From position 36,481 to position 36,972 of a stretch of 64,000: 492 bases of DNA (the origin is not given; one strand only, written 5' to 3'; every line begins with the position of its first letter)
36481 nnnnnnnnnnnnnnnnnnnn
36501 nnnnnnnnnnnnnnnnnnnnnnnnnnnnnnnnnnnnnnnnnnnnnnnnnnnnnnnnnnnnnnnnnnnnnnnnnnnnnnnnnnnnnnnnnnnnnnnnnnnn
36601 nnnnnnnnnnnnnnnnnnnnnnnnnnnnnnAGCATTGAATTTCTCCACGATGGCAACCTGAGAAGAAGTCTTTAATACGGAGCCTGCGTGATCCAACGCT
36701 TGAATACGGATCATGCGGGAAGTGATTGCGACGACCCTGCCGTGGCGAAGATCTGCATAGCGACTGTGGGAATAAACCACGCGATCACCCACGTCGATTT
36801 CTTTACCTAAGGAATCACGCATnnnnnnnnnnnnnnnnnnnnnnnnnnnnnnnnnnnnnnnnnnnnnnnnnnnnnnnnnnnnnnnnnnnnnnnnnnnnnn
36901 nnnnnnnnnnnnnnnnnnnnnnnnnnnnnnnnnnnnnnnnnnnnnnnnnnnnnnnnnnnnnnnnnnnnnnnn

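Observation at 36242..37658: Tandem array of six KOW-like mini-proteins (64-76 aa)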

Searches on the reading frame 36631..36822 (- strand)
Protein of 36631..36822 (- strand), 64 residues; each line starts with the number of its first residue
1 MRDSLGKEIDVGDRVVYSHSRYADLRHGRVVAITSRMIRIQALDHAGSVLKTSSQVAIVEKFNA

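Call 4: search_protein_families(library=pfam, max_evalue=10, proteins=[window:36631-36822:-])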
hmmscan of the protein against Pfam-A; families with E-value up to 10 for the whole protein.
seq(64 aa): 2 families
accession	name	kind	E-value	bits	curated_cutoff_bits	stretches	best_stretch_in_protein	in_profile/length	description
PF24203.1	Phage_ProQ_C_like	-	0.097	13.8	27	1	4-43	4-40/112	Phage ProQ C-terminal-like domain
PF23291.1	KOW4_SPT5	-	0.1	13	27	0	3-31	3-30/55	Transcription elongation factor SPT5, fourth KOW domain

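Call 5: search_protein_families(library=phrogs, max_evalue=1, proteins=[window:36631-36822:-])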
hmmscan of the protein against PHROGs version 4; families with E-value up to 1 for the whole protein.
seq(64 aa): 9 families
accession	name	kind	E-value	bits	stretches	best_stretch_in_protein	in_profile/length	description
phrog_2251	-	unknown function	4.9e-11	43.8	1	1-61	2-71/74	-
phrog_15775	-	unknown function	2.8e-06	28.2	1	1-39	1-39/73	-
phrog_3358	-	unknown function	2.1e-05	25.9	1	1-62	16-79/91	-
phrog_2112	-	unknown function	0.0057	17.6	1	1-46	9-53/122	-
phrog_10984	-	unknown function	0.0071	17.5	1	2-53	26-78/109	-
phrog_19358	-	unknown function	0.045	15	1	1-53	1-56/82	-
phrog_37019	-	unknown function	0.051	14.7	1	3-41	3-41/79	-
phrog_24641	-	unknown function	0.076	13.6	0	3-30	143-173/214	-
phrog_8247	-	unknown function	0.081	13.8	1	2-41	43-83/117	-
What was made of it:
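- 36628..36822 (-): m4, 64 aa, family copy 4. It is the most family-typical copy and the one modelled. phrog_2251 E 4.9e-11 (call 5).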

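Call 9: search_dna_similar(query=window:36631-36822:-, collection=phages, mode=protein, max_evalue=0.01, max_rows=40)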
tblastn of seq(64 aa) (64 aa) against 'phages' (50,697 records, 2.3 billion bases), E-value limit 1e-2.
Records with a match: 16; places in all: 16; records where one place covers at least 80% of the query: 10.
Best place of each record, by identity: <60% 16.
By first word of the organism name: Cellulophaga 4; Bacteroides 3; Erwinia 3; Salmonella 2; Cronobacter 1; Yersinia 1; Stenotrophomonas 1; Citrobacter 1.
By host as written in the record: Cellulophaga sp. HaHa_2_95 4; Bacteroides thetaiotaomicron VPI-5484 2; Erwinia pyrifoliae 2; Salmonella enterica subsp. enterica serovar Typhimurium ATCC 14028 1; Bacteroides thetaiotaomicron VPI-5486 1; Cronobacter sp. 1; Yersinia enterocolitica 1; Erwinia amylovora TS3128 1; and 3 more.
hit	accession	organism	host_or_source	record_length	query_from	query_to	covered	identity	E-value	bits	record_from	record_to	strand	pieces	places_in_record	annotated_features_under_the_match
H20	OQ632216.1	Salmonella phage Arash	Salmonella enterica subsp. enterica ...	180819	1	60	94%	41.7%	2e-3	40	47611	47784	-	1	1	hypothetical protein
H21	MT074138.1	Bacteroides phage DAC17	Bacteroides thetaiotaomicron VPI-5486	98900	1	57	89%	39.0%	1e-4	43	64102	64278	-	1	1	hypothetical protein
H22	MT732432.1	Cellulophaga phage Calle_1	Cellulophaga sp. HaHa_2_95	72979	1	60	94%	36.5%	2e-4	42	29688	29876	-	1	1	hypothetical protein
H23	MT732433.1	Cellulophaga phage Calle_2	Cellulophaga sp. HaHa_2_95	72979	1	60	94%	36.5%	2e-4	42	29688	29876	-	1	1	hypothetical protein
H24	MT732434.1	Cellulophaga phage Calle_3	Cellulophaga sp. HaHa_2_95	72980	1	60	94%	36.5%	2e-4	42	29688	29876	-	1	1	hypothetical protein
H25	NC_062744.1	Cellulophaga phage Calle_1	Cellulophaga sp. HaHa_2_95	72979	1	60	94%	36.5%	2e-4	42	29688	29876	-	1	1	hypothetical protein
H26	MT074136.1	Bacteroides phage DAC15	Bacteroides thetaiotaomicron VPI-5484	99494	1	55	86%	38.6%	7e-5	44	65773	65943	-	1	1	hypothetical protein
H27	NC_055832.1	Bacteroides phage DAC15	Bacteroides thetaiotaomicron VPI-5484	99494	1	55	86%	38.6%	7e-5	44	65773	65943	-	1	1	hypothetical protein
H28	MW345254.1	Cronobacter phage vB_CtuP_B1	Cronobacter sp.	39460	1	61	95%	34.4%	2e-3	39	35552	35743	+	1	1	hypothetical protein | fusion protein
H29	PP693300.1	Yersinia phage vB_YenM_P778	Yersinia enterocolitica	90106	3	64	97%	32.8%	8e-3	38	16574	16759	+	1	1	hypothetical protein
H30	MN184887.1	Erwinia phage pEp_SNUABM_01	Erwinia pyrifoliae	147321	1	46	72%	39.1%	4e-3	39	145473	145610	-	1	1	hypothetical protein | putative nucleoside triphosphate pyrophosphohydrolase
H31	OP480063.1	Erwinia phage pEa_SNUABM_56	Erwinia amylovora TS3128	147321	1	46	72%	39.1%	4e-3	39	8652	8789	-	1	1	hypothetical protein (x2)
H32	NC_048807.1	Erwinia phage pEp_SNUABM_01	Erwinia pyrifoliae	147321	1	46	72%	39.1%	4e-3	39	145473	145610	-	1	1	hypothetical protein | MazG-like pyrophosphatase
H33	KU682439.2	Stenotrophomonas phage vB_SmaS-DLP_6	Stenotrophomonas maltophilia D1571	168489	1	41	64%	41.9%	2e-3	39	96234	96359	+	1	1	hypothetical protein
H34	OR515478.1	Citrobacter phage Ci1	Citrobacter sp. JL 976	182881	1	40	63%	42.5%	1e-4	43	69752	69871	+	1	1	hypothetical protein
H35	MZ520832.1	Salmonella phage SSBI34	Salmonella enterica subsp. enterica ...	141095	1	34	53%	44.1%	5e-3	38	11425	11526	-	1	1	hypothetical protein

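Call 27: predict_structure(alignment_id=A2)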
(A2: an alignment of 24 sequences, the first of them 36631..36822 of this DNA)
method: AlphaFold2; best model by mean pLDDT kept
length: 64 residues; sequences in the alignment: 24
mean_pLDDT: 91.2   pTM: 0.77
mean pLDDT of the five models: 91.2, 90.8, 88.5, 86.3, 82.4
residues with pLDDT >= 90: 50; 70-90: 13; 50-70: 1; < 50: 0
segments of 3 or more residues with pLDDT < 50: none
pLDDT, mean of each block of 10 residues (from residue 1): 94 92 88 95 89 95 78
secondary structure, 60 per line:
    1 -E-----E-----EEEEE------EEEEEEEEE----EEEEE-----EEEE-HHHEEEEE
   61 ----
elements in order: E14-18 E25-33 E38-42 E48-51 E56-60
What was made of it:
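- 36628..36822 (-): AF2 pLDDT 91.2 with five strands (call 27).
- On KOW domain (NusG/Spt5/uL24): AF2 model with strands at 14-18, 25-33, 38-42, 48-51 and 56-60 (call 27).
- On Sm/Hfq-like: The model has no helix (call 27).
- Fold: AF2 pLDDT 91.2 (call 27). The model has no N-terminal helix of the Sm type (call 27).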

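Call 29: search_protein_representatives(alignment_id=A2)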
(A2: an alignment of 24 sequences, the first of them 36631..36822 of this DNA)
Query: 24 sequences, 62 profile positions. Proteins with E-value up to 0.001 (for the whole library): 2801; up to 1e-10: 64; up to 1e-30: 0. The best 150 are listed.
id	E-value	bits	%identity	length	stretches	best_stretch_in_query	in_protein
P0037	3.9e-19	84.6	-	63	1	1-61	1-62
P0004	5.1e-19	84.3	-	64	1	1-60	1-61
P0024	1.0e-18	83.3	-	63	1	1-60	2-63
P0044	8.5e-17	77.2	-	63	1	1-61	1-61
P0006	2.5e-16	75.6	-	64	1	1-60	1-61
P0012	2.8e-16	75.5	-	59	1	2-59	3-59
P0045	3.2e-16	75.3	-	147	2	1-60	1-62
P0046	3.3e-16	75.3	-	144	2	1-59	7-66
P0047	1.4e-15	73.2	-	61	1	1-59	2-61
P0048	1.4e-15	73.2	-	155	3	1-60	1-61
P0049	2.6e-15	72.4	-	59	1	1-59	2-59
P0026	7.1e-15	71.0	-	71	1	1-61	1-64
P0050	1.3e-14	70.1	-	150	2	2-61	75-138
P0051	2.6e-14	69.2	-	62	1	1-58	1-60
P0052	4.2e-14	68.5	-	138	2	3-58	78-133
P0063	5.9e-13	64.8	-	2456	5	10-44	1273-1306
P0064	8.0e-13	64.4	-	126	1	1-60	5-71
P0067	2.1e-12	63.1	-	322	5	8-45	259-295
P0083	2.4e-11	59.7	-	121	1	1-60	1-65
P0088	3.6e-11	59.1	-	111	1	2-61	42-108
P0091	4.8e-11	58.7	-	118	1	1-59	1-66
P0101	1.1e-10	57.6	-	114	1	1-59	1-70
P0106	1.4e-10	57.2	-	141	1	1-59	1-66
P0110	1.6e-10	57.0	-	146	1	2-60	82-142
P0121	2.3e-10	56.5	-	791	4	2-35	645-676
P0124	2.5e-10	56.4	-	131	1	2-60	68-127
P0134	3.9e-10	55.8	-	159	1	1-58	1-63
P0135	4.0e-10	55.8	-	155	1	1-44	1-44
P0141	4.9e-10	55.5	-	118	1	1-60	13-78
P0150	6.9e-10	55.0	-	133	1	1-59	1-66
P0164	1.0e-09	54.5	-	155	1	1-60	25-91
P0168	1.0e-09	54.5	-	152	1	1-59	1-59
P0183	1.5e-09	54.0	-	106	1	1-59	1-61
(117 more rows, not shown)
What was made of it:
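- Family size: 2801 clusters at E<=1e-3 (call 29).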

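Call 30: search_protein_families(library=pfam, max_evalue=0.01, proteins=[P0063, P0067, P0121, P0045, P0048, P0064, P0083, P0106, P0134, P0135])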
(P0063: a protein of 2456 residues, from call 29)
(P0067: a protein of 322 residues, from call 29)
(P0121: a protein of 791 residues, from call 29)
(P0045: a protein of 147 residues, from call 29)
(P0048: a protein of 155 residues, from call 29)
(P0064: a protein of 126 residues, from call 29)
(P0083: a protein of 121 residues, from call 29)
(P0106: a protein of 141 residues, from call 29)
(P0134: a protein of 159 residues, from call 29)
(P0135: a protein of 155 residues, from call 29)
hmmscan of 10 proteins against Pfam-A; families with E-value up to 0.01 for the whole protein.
P0063 (2456 aa): 10 families
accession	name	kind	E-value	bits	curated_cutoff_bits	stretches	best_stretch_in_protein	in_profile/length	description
PF00567.30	TUDOR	-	1.9e-169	554.5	23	10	2242-2359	5-120/121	Tudor domain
PF05641.18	Agenet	-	3e-28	98.5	27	0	1090-1129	7-58/61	Agenet domain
PF15057.12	DUF4537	-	9.6e-17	61.6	27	0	710-758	4-52/120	Domain of unknown function (DUF4537)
PF00076.28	RRM_1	-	9.4e-14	51.5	20.7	1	55-121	1-69/70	RNA recognition motif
PF07653.23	SH3_2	-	2.6e-09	37.1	21.8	0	1263-1292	9-40/55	Variant SH3 domain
PF01753.24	zf-MYND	-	9.9e-08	32.4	22.7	1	280-315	1-39/39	MYND finger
PF23327.1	Chromo_MORC2_6th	-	1e-06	28.8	27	0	887-912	4-28/63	ATPase MORC2, chromo domain-like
PF20260.4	PUA_4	-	2.4e-06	28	23.9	0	885-918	14-47/48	RNA methyltransferase PUA domain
PF18104.7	Tudor_2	-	5.7e-06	26.4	31.4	0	889-911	1-23/35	Jumonji domain-containing protein 2A Tudor domain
PF18336.7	Tudor_FRX1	-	0.0032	17.8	25.9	0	895-933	6-45/49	Fragile X messenger ribonucleoprotein 1, Tudor domain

P0067 (322 aa): 24 families
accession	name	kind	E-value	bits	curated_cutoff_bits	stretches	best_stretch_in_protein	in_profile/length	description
PF18115.7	Tudor_3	-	1.2e-33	115.2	25.8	5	145-177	3-40/52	DNA repair protein Crb2 Tudor domain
PF18359.7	Tudor_5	-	2.3e-24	85.4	31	2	141-178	1-46/53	Histone methyltransferase Tudor domain 1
PF18104.7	Tudor_2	-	3.6e-18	65.5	31.4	1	33-65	1-34/35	Jumonji domain-containing protein 2A Tudor domain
PF15057.12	DUF4537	-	4.1e-18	66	27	3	33-110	1-86/120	Domain of unknown function (DUF4537)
PF21744.3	BAHCC1-like_Tudor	-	5.5e-14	52.3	28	0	84-121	7-53/69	BAHCC1-like, Tudor domain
PF05641.18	Agenet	-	8.7e-11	42.6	27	0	276-308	18-58/61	Agenet domain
PF07039.17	SGF29_Tudor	-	1.3e-10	41.8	23.8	0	253-298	68-117/132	SGF29 tudor-like domain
PF09465.16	LBR_tudor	-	8.9e-09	35.4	22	0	258-279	4-25/55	Lamin-B receptor of TUDOR domain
PF17092.11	PCB_OB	-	1.8e-08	35.6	27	0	41-75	30-64/111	Penicillin-binding protein OB-like domain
PF23835.1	DUF7205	-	2.5e-08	34.2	27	0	255-294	8-50/128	Domain of unknown function (DUF7205)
PF09038.16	53-BP1_Tudor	-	4e-08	33.7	22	0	33-75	6-50/122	Tumour suppressor p53-binding protein-1 Tudor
PF08940.17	DUF1918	-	5e-08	32.9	24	0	143-185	5-54/58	Domain of unknown function (DUF1918)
PF21743.3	PTM_DIR17_Tudor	-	5.4e-08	32.9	27.2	1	33-67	1-36/48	PTM/DIR17-like, Tudor domain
PF24680.1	SH3_Hsr9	-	2.6e-07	30.9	27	0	35-83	1-50/116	Hsr-9 Tudor domain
PF08605.16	Rad9_Rad53_bind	-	4.2e-07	30.6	22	0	211-250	15-57/129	Fungal Rad9-like Rad53-binding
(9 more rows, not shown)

P0121 (791 aa): 5 families
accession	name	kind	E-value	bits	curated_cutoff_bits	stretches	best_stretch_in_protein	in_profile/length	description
PF11604.15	CusF_Ec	-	0.00017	21.8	27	0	650-676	46-72/72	Copper binding periplasmic protein CusF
PF16745.11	RsgA_N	-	0.0014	18.8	27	0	650-664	35-48/54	RsgA N-terminal domain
PF03144.31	GTP_EFTU_D2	-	0.0037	18.1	30.3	0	564-594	13-44/73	Elongation factor Tu domain 2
PF00542.24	Ribosomal_L12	-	0.0041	17.8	25.9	1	94-122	9-37/67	Ribosomal protein L7/L12 C-terminal domain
PF23291.1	KOW4_SPT5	-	0.0096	16.3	27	0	168-184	2-18/55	Transcription elongation factor SPT5, fourth KOW domain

P0045 (147 aa): 0 families

P0048 (155 aa): 0 families

P0064 (126 aa): 0 families

P0083 (121 aa): 0 families

P0106 (141 aa): 1 family
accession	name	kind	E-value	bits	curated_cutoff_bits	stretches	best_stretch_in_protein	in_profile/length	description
PF15203.11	TMEM95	-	0.0024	18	27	1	37-120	56-132/151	TMEM95 family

P0134 (159 aa): 0 families

P0135 (155 aa): 2 families
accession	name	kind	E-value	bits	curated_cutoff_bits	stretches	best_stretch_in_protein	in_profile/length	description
PF14369.11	Zn_ribbon_19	-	0.00096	19.7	30.8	0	101-116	19-34/35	zinc-ribbon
PF19335.5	HMBD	-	0.0057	17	23.6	0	92-115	5-27/28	Heavy metal binding domain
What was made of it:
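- Tried and rejected: They were picked up through fold-level sequence rhythm and say nothing about phage function (call 30).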

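Call 32: search_solved_structures(query=A2, max_evalue=10, show_alignments=3)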
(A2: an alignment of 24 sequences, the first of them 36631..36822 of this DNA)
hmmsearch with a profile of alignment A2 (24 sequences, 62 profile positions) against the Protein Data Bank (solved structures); distinct sequences matched with E-value up to 10: 21.
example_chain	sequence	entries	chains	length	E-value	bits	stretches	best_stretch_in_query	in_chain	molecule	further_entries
4p5n_A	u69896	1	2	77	0.22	14.9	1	2-22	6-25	Hypothetical protein CNAG_02591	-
9euf_8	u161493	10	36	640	0.31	14.5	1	4-25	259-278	CBM-cenC domain-containing protein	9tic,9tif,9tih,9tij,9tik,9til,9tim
6nnb_A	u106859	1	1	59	0.32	14.4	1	10-57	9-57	Prochlorococcus/Synechococcus Hyper Conserved Protein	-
4xi1_A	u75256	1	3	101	0.45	13.9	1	2-17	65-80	E3 ubiquitin-protein ligase LubX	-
10lj_C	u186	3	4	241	0.45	13.9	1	9-53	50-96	Tail protein gp15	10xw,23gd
3nx6_A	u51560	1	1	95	0.54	13.7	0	8-35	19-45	10kDa chaperonin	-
8bkz_Y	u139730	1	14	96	0.58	13.6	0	14-38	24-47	Co-chaperonin GroES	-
1aon_O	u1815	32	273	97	0.59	13.5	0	14-38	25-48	GROEL/GROES COMPLEX | GROES | groES protein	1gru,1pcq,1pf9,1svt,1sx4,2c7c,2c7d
8bm0_W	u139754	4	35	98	0.6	13.5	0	14-38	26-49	Co-chaperonin GroES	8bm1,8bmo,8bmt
8jch_W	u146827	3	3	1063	0.6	13.5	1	3-35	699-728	Transcription elongation factor SPT5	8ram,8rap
7nky_Z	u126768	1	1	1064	0.6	13.5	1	3-35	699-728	Transcription elongation factor SPT5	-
7nkx_Z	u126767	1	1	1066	0.61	13.5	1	3-35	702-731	Transcription elongation factor SPT5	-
8k5p_W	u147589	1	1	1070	0.61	13.5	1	3-35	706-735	Transcription elongation factor SPT5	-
4wz2_A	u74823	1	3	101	0.74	13.2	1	2-17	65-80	E3 ubiquitin-protein ligase LubX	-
2wql_A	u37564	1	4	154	0.82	13.1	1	18-51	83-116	MAJOR ALLERGEN DAU C 1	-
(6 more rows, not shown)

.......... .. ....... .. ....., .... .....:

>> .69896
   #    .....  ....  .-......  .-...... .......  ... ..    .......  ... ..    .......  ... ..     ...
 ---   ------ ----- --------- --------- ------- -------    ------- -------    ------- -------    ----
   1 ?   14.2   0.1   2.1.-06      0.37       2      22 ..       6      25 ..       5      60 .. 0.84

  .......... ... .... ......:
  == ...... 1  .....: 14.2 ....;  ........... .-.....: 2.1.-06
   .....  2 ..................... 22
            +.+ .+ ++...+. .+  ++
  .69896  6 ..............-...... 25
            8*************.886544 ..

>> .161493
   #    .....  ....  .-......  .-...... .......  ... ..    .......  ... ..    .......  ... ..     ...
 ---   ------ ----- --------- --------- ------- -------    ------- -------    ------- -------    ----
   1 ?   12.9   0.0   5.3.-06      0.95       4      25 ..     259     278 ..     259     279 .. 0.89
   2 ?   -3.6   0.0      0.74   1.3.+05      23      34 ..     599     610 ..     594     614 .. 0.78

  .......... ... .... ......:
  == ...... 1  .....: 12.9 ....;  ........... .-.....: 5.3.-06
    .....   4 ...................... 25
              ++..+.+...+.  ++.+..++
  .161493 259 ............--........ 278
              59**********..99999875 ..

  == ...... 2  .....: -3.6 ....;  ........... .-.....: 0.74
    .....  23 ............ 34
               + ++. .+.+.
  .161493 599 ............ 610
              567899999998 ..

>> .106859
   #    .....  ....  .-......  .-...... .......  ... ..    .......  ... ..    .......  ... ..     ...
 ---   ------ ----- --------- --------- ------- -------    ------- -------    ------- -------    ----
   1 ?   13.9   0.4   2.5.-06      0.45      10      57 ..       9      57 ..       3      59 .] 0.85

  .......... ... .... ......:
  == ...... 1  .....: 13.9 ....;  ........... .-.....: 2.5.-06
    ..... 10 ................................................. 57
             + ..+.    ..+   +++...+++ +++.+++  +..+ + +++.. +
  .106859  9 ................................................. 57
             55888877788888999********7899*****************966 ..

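Call 34: fold_search(model_id=the predicted structure, library=viral)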
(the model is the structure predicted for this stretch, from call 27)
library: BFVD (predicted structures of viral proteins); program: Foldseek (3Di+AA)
matches with E <= 10: 1656; with E <= 0.001: 21
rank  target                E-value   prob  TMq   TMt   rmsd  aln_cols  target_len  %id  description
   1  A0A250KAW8            2.2e-05  1.00  0.86  0.65   2.8        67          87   28  Uncharacterized protein [Pectobacterium phage PPWS4]
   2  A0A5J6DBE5            3.7e-05  1.00  0.87  0.84   2.2        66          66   30  Uncharacterized protein [Erwinia phage pEp_SNUABM_01]
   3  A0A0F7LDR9            3.7e-05  1.00  0.86  0.83   3.2        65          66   23  Uncharacterized protein [Klebsiella phage K5]
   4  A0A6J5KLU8            4.6e-05  1.00  0.84  0.69   1.1        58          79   22  Uncharacterized protein [uncultured Caudovirales phage]
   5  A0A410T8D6            7.8e-05  1.00  0.85  0.78   3.0        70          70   24  Uncharacterized protein [Pseudomonas phage Henu5]
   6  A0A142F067            8.3e-05  1.00  0.79  0.75   2.9        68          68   29  (no name in the UniProt tables at hand)
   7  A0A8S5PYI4            9.8e-05  1.00  0.85  0.27   3.3        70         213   26  SH3-like domain protein [Myoviridae sp. ctgsk7]
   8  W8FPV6                1.3e-04  1.00  0.81  0.83   3.0        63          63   30  (no name in the UniProt tables at hand)
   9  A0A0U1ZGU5            2.0e-04  1.00  0.84  0.72   2.0        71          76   15  Uncharacterized protein [Ralstonia phage phiITL-1]
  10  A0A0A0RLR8            2.0e-04  1.00  0.79  0.65   4.2        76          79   21  (no name in the UniProt tables at hand)
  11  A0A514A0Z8            2.2e-04  1.00  0.87  0.49   1.0        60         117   27  Uncharacterized protein [Aeromonas phage LAh_9]
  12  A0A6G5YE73            2.6e-04  1.00  0.83  0.75   3.5        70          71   17  (no name in the UniProt tables at hand)
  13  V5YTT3                2.6e-04  1.00  0.81  0.78   3.7        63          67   22  Uncharacterized protein [Pseudomonas phage PPpW-4]
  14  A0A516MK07            3.3e-04  1.00  0.84  0.69   1.7        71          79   24  (no name in the UniProt tables at hand)
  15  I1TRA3                3.7e-04  1.00  0.85  0.92   1.2        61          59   23  Uncharacterized protein [Cronobacter phage CR3]
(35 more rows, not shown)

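Call 36: find_related_loci(query=window:36631-36822:-, collection=viral_contigs, flank=6000)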
Query window:36631-36822:- (64 aa) in viral_contigs; peptide patterns used: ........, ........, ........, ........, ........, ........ (x = any residue, [..] = any of these).
26 stretches matched a pattern; 1 encode a relative of the query (tblastn E <= 1e-3); 1 distinct loci.
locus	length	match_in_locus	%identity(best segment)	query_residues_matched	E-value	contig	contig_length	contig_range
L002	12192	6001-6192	100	1-64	5e-40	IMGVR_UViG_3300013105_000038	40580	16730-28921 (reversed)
